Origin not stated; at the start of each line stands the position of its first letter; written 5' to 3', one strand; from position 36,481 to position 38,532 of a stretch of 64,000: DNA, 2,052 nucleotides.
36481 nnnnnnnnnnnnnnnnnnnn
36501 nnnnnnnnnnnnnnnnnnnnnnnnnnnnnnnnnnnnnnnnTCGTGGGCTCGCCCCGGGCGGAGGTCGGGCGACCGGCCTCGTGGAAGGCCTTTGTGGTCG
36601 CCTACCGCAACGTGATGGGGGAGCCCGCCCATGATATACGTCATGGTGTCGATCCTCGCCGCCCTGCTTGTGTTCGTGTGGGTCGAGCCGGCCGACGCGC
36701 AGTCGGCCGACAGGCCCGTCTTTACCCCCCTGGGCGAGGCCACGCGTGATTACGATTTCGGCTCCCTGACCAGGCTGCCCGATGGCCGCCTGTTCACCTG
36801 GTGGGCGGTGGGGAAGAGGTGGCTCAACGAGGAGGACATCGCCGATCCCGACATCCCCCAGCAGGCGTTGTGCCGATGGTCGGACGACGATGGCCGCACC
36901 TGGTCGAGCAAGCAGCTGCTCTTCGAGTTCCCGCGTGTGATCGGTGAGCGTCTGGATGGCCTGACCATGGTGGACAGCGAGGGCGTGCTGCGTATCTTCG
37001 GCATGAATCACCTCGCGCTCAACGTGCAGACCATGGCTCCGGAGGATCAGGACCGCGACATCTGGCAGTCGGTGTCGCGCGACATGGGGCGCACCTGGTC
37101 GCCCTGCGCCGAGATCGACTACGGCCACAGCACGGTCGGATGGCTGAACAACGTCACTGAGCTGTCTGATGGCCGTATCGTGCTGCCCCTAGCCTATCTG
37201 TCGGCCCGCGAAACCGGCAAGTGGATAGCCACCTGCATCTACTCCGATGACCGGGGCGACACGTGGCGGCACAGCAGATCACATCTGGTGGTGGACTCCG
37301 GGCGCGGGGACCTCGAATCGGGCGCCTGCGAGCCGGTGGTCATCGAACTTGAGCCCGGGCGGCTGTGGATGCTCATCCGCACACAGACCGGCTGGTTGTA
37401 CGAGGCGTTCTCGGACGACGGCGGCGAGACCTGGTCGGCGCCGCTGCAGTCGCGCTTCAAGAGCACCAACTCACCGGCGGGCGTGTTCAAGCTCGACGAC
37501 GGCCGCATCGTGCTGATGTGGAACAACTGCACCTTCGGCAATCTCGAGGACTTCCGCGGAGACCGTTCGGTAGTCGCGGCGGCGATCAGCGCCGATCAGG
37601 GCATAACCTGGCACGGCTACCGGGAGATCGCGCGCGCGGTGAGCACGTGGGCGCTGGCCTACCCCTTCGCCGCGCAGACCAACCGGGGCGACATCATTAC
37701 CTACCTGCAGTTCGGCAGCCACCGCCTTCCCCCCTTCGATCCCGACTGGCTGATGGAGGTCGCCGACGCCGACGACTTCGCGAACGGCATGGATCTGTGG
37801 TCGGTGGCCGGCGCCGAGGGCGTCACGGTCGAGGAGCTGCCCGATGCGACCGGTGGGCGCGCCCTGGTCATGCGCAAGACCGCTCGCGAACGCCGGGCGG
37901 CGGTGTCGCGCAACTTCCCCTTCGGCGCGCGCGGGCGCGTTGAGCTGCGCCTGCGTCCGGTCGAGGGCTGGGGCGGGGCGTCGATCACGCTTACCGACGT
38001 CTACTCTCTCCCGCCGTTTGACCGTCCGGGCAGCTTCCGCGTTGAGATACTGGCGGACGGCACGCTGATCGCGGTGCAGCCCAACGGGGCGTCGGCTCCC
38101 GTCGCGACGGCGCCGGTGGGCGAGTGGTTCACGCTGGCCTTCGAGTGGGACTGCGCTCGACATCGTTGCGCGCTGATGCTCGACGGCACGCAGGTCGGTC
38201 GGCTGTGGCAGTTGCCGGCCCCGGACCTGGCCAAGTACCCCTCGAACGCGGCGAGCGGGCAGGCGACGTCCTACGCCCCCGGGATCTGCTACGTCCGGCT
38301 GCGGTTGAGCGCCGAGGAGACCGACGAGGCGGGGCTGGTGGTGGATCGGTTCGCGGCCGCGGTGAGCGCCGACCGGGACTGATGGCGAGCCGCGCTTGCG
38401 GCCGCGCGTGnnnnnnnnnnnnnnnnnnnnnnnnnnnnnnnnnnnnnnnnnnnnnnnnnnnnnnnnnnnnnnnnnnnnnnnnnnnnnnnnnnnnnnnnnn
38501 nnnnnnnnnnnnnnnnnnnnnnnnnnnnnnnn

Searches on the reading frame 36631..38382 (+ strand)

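Call 35: search_protein_families(library=pfam, proteins=[window:36631-38382:+], max_evalue=0.01)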
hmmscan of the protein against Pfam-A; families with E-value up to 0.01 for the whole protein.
window:36631-38382:+ (583 aa): 4 families
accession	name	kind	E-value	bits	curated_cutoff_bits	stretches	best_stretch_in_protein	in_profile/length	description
PF13088.12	BNR_2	-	6.3e-32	111.5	31.4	1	132-355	70-275/277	BNR repeat-like domain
PF02012.26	BNR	-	2.3e-11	42.4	27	0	260-269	2-11/12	BNR/Asp-box repeat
PF13859.12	BNR_3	-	1.3e-05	25.2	27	1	176-273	129-215/308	BNR repeat-like domain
PF24316.1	Tli3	-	7.9e-05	23.4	27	0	178-215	60-99/129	T6SS Tli3 immunity protein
